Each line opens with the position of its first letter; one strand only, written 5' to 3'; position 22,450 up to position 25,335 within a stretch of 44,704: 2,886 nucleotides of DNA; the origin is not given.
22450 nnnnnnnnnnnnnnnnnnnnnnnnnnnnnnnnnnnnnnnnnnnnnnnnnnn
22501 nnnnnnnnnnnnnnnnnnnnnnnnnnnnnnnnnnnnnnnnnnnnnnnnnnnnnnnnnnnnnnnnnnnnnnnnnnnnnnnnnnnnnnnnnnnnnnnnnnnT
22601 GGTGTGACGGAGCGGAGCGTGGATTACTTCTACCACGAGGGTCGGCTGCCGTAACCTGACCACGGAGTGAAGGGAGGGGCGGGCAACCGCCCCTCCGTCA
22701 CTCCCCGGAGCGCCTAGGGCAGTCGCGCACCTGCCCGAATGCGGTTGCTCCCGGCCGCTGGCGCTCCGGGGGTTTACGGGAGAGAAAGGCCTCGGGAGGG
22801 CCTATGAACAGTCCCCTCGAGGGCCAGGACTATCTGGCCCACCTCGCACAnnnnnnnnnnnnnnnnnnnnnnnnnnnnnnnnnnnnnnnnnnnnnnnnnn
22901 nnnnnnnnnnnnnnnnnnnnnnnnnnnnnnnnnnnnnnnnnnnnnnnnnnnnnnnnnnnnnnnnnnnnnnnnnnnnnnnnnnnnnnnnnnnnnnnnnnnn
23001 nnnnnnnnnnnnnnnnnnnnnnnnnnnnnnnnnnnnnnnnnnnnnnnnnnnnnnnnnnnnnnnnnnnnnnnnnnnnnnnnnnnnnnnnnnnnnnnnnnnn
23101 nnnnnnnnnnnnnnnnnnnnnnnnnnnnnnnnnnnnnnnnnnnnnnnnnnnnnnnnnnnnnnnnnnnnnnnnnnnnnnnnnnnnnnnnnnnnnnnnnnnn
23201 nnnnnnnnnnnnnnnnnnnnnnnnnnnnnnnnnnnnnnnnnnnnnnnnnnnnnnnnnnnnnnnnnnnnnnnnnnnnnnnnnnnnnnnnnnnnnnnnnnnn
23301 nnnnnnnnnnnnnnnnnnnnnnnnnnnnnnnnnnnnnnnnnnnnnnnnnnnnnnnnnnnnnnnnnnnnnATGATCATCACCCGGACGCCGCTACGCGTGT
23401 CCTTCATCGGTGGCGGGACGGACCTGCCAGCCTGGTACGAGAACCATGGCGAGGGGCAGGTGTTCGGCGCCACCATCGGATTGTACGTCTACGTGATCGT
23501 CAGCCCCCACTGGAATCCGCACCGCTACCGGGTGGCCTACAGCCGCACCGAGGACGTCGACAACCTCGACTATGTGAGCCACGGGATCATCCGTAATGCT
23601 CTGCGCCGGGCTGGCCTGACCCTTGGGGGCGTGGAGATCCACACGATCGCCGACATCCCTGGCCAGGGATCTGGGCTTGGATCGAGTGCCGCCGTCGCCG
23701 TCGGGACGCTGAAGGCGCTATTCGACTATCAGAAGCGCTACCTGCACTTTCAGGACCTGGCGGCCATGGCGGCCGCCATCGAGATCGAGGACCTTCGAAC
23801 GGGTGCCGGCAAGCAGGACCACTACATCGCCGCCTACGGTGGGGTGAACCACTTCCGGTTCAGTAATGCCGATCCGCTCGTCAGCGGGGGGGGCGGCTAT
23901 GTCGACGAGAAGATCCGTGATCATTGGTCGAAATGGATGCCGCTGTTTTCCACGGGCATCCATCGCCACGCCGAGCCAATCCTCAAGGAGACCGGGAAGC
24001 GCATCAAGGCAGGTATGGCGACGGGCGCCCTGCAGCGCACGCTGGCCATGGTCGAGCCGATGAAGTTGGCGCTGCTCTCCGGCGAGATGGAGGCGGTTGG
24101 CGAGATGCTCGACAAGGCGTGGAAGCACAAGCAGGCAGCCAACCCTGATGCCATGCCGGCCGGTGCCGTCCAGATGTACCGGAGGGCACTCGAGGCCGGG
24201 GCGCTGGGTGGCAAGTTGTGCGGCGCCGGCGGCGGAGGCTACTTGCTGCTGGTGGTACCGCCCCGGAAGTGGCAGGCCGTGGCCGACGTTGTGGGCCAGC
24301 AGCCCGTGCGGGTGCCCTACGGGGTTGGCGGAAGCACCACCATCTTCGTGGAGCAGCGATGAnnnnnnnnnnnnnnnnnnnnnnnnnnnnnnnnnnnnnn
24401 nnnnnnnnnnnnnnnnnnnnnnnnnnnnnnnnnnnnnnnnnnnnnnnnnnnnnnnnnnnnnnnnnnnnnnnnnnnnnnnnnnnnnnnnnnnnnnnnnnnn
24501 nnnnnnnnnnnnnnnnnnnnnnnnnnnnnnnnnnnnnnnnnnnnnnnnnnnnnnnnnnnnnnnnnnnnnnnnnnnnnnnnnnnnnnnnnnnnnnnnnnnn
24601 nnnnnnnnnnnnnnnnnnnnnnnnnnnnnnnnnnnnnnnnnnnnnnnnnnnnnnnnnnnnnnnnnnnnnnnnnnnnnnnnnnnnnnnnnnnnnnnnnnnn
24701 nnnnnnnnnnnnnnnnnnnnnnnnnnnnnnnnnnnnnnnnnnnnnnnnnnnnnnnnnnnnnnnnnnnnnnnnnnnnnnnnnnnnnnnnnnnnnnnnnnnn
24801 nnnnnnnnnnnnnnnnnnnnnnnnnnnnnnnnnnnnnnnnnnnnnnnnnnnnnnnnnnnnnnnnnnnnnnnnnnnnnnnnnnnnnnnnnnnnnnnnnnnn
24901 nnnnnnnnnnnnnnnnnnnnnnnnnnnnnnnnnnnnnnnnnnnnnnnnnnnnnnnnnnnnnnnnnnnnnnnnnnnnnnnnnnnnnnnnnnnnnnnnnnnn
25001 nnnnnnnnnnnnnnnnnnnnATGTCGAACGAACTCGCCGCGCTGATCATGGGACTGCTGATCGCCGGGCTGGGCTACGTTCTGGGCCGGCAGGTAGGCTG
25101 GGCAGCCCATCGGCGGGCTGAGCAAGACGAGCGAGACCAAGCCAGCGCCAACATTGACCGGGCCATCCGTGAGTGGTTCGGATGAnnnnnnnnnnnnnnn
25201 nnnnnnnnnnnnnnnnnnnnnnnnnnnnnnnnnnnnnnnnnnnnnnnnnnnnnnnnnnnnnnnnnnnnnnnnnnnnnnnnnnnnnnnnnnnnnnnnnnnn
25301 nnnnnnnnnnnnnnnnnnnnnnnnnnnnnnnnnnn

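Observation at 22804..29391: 6.6-kb carbohydrate-modification island inserted inside the structural module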

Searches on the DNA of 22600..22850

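Call 61: search_rna_families(source=window, start=22600, end=22850, threshold=evalue, max_evalue=1)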
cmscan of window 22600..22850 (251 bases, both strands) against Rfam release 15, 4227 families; matches with E-value up to 1: 5.
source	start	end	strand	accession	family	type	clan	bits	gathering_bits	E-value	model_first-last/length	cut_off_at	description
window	22654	22719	+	RF03917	mir-4449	Gene; miRNA;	-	28.9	71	0.006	1-69/69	no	mir-4449 microRNA precursor family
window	22707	22780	+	RF02996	int-alpA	Gene; sRNA;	-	27.4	35.8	0.00061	1-71/71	no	int-alpA RNA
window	22659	22710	+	RF01918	mir-1249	Gene; miRNA;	-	20.7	83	0.045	1-75/75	no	mir-1249 microRNA precursor family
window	22702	22772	+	RF01902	MIR439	Gene; miRNA;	-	19.6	90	0.22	1-93/93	no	MIR439 microRNA precursor family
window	22677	22712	+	RF01716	PhotoRC-I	Cis-reg;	-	13.4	45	0.41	1-44/44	no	PhotoRC-I RNA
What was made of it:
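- Tried and rejected: The intergenic element gave only a sub-threshold int-alpA hit (call 61).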

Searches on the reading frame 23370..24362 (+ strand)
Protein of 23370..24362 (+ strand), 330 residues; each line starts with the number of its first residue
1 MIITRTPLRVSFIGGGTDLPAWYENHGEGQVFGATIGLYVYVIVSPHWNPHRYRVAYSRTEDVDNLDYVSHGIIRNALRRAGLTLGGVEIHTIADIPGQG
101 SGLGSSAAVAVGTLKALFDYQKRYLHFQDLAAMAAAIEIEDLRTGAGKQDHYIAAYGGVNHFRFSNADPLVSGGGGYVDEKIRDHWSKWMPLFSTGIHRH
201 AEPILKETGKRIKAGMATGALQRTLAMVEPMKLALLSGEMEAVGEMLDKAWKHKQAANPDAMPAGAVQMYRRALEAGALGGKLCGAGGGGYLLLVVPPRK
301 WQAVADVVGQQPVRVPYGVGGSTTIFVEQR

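Call 8: search_protein_families(library=pfam, proteins=[window:23370-24362:+], max_evalue=0.01)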
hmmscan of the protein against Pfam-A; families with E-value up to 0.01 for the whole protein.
window:23370-24362:+ (330 aa): 2 families
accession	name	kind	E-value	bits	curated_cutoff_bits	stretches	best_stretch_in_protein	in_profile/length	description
PF00288.32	GHMP_kinases_N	-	5.5e-15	55.8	22.3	1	73-158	6-87/87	GHMP kinases N terminal domain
PF08544.19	GHMP_kinases_C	-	4.6e-06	27.4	21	1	234-305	4-76/85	GHMP kinases C terminal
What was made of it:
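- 23370..24362 (+): GHMP sugar kinase, HddA/WcbL-like (I2). GHMP_kinases_N/C (call 8).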

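Call 10: search_protein_families(library=phrogs, proteins=[window:23370-24362:+], max_evalue=0.001)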
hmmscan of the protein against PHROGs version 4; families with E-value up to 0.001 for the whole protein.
window:23370-24362:+ (330 aa): 1 family
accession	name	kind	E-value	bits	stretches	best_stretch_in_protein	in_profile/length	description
phrog_34407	-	unknown function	1.3e-49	170.5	1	3-300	5-314/348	-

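Call 21: search_protein_families(library=ncbifam, proteins=[window:23370-24362:+], max_evalue=0.001)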
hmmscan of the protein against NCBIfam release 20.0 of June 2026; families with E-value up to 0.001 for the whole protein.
window:23370-24362:+ (330 aa): 13 families
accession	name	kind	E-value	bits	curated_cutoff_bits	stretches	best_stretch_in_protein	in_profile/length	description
NF049969.1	GlMnHpPKinHddA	equivalog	3.7e-37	128.5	600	1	2-306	3-315/338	D-glycero-D-manno-heptose 7-phosphate kinase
NF009948.0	PRK13412.1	equivalog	1.1e-21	76.3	721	1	69-296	711-935/974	bifunctional fucokinase/fucose-1-phosphate guanylyltransferase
NF003036.0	PRK03926.1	equivalog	7.5e-19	67.9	403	2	33-162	26-148/302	mevalonate kinase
TIGR00549.1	mevalon_kin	equivalog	2.6e-16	59.9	163.05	1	73-293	65-274/276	mevalonate kinase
NF003006.0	PRK03817.1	equivalog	2.5e-12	46.4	443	1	64-164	66-163/352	galactokinase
TIGR00131.1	gal_kin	equivalog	1.2e-08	34.3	226.65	1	66-162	90-184/388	galactokinase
NF001816.0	PRK00555.1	equivalog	1.7e-07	30.5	509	0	76-158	80-161/363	galactokinase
TIGR00191.1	thrB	equivalog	2.3e-06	26.7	168.25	1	31-148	18-132/304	homoserine kinase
NF003472.0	PRK05101.1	equivalog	4.1e-06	26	499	1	66-161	93-185/382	galactokinase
NF002288.1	PRK01212.1-4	equivalog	6.1e-06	25.5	194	1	85-155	74-141/303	homoserine kinase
TIGR01920.1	Shik_kin_archae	equivalog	7.4e-06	25.5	126.85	1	26-147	13-128/266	shikimate kinase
NF003705.0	PRK05322.1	equivalog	3.6e-05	22.7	385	0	66-161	91-185/388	galactokinase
NF040725.1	panto_kin_Meth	equivalog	0.00015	20.8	380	1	65-147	66-143/286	pantoate kinase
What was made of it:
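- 23370..24362 (+): HddA model 128 bits, below its cut-off of 600 (call 21).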

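Call 49: search_solved_structures(query=window:23370-24362:+, max_evalue=0.001)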
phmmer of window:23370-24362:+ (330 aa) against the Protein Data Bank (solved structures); distinct sequences matched with E-value up to 0.001: 16.
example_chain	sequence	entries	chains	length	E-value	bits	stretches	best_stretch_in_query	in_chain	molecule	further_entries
3k85_A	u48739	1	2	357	2.2e-31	112.7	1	3-305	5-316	D-glycero-D-manno-heptose 1-phosphate kinase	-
4n3o_A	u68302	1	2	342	2.2e-28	102.8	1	2-301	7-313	Putative D-glycero-D-manno-heptose 7-phosphate kinase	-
4usm_A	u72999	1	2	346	2e-27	99.7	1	2-310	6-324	PUTATIVE SUGAR KINASE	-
4usk_A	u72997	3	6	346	2.5e-27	99.4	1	2-310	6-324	PUTATIVE SUGAR KINASE | SUGAR KINASE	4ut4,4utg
8teb_A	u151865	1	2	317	2.8e-13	53.2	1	64-159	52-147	Mevalonate kinase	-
6mde_A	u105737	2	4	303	3.8e-13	52.7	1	66-159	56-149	Mevalonate kinase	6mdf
9iip_A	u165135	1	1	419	4.2e-13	52.6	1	81-297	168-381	L-fucokinase/L-fucose-1-P guanylyltransferase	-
4hac_A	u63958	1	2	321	4.7e-13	52.5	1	66-159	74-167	Mevalonate kinase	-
5yys_A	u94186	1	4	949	9.7e-12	48.1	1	81-297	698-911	L-fucokinase, L-fucose-1-P guanylyltransferase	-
9iit_A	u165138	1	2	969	1.1e-11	48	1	81-297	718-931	L-fucokinase/L-fucose-1-P guanylyltransferase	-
1s4e_A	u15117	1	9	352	6.7e-10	42.1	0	3-164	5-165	Galactokinase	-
2oi2_A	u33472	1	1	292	1.2e-07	34.7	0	187-296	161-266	Mevalonate kinase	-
2cz9_A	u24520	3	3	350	3.4e-07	33.2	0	221-306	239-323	Probable galactokinase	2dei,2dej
1vis_A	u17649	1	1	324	3.6e-05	26.5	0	87-159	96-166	Mevalonate kinase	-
1kkh_A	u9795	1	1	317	3.6e-05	26.5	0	87-159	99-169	Mevalonate Kinase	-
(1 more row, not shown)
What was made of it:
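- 23370..24362 (+): The best PDB sequence hits are heptose kinases 3k85, 4n3o and 4usk (call 49).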

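Call 79: search_dna_similar(query=window:23370-24362:+, collection=phages, mode=protein, max_rows=30, max_evalue=0.00001)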
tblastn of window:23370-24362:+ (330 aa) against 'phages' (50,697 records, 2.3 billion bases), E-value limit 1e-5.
Records with a match: 12; places in all: 13; records where one place covers at least 80% of the query: 7.
Best place of each record, by identity: <60% 12.
By first word of the organism name: Bacteriophage 5; Synechococcus 3; Caulobacter 2; Marine 1; uncultured 1.
By host as written in the record: - 7; Caulobacter crescentus CB15 2; Synechococcus str. WH8109 2; Synechococcus sp. MIT S9220 1.
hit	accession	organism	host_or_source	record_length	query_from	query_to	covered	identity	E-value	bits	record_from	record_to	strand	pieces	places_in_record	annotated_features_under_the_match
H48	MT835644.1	Bacteriophage sp.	human fecal samples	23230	1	255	77%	43.9%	5e-41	158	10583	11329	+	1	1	record has no annotation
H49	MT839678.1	Bacteriophage sp.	human fecal samples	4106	1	325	98%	31.2%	2e-25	112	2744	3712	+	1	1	record has no annotation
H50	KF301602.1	Caulobacter phage Cr30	Caulobacter crescentus CB15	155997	3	265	80%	34.2%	1e-24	110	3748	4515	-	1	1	D,D-heptose 7-phosphate kinase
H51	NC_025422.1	Caulobacter phage Cr30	Caulobacter crescentus CB15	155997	3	265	80%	34.2%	1e-24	110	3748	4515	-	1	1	D,D-heptose 7-phosphate kinase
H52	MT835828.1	Bacteriophage sp.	human fecal samples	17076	1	264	80%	33.3%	1e-26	116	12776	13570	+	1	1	record has no annotation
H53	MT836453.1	Bacteriophage sp.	human fecal samples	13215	1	255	77%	29.7%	1e-23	107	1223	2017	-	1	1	record has no annotation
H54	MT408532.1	Synechococcus phage SynMITS9220M01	Synechococcus sp. MIT S9220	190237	2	271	82%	26.4%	5e-16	85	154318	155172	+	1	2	kinase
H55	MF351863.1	Synechococcus phage Bellamy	Synechococcus str. WH8109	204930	2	271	82%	25.7%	8e-15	81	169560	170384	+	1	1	215: kinase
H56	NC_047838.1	Synechococcus phage Bellamy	Synechococcus str. WH8109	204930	2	271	82%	25.7%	8e-15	81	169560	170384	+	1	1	215: kinase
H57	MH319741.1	Marine virus AG-345-E15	single cell amplified by WGA-X; seawater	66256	2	270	82%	25.5%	1e-16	87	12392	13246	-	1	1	record has no annotation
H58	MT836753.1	Bacteriophage sp.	human fecal samples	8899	29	255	69%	29.4%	5e-17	88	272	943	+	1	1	record has no annotation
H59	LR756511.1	uncultured phage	metagenomic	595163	6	269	80%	24.1%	1e-15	84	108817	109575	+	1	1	record has no annotation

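Call 83: get_annotated_region(hit=H51, flank=5000)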
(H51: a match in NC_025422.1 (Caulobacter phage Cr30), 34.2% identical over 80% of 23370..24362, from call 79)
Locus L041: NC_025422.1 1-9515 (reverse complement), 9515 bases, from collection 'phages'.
description: Caulobacter phage Cr30, complete genome.
organism: Caulobacter phage Cr30 (NCBI taxid 1357714)
taxonomy: Viruses; Duplodnaviria; Heunggongvirae; Uroviricota; Caudoviricetes
host: Caulobacter crescentus CB15; source: pond water; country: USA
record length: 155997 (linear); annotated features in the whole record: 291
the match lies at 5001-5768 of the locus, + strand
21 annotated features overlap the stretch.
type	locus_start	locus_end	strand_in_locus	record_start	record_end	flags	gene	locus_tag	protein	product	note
CDS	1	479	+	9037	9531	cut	-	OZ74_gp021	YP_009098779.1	ATPase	-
CDS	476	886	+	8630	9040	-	-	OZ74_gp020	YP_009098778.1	hypothetical protein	-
CDS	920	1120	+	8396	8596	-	-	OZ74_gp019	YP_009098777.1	hypothetical protein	-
CDS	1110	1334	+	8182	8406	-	-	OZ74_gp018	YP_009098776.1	hypothetical protein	-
CDS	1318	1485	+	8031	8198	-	-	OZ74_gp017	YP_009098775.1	hypothetical protein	-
CDS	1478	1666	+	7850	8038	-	-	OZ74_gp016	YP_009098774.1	hypothetical protein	-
CDS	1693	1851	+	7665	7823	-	-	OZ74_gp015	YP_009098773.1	hypothetical protein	-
CDS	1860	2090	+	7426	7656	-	-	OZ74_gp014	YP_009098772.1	hypothetical protein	-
CDS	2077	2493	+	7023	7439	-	-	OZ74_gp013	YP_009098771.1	hypothetical protein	-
CDS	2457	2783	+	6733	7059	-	-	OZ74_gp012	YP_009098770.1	hypothetical protein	-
CDS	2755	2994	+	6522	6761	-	-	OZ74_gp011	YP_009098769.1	glutaredoxin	-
CDS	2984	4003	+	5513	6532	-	-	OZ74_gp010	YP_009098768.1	nucleotide-sugar epimerase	-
CDS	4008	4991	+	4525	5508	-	-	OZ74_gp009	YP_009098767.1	glycosyltransferase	-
CDS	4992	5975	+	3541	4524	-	-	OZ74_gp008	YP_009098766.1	D,D-heptose 7-phosphate kinase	-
CDS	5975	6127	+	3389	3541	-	-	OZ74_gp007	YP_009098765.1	hypothetical protein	-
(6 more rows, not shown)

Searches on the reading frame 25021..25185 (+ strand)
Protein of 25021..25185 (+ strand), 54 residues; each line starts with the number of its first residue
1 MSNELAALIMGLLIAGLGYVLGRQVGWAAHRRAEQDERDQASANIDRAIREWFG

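Call 8: search_protein_families(library=pfam, proteins=[window:25021-25185:+], max_evalue=0.01)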
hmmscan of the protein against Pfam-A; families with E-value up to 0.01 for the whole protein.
window:25021-25185:+ (54 aa): 1 family
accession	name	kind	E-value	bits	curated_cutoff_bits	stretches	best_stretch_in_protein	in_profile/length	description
PF16082.10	Phage_holin_2_4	-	0.00026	21.3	30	1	1-42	31-65/77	Bacteriophage holin family, superfamily II-like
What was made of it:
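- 25021..25185 (+): 54-aa protein with a single transmembrane segment (I4). It is lineage-specific and probably not part of the conserved system. The holin_2_4 hit is below its cut-off (call 8).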

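Call 10: search_protein_families(library=phrogs, proteins=[window:25021-25185:+], max_evalue=0.001)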
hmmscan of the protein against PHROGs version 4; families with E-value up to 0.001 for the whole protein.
window:25021-25185:+ (54 aa): 0 families

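Call 21: search_protein_families(library=ncbifam, proteins=[window:25021-25185:+], max_evalue=0.001)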
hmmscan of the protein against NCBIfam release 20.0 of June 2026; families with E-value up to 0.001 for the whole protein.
window:25021-25185:+ (54 aa): 0 families
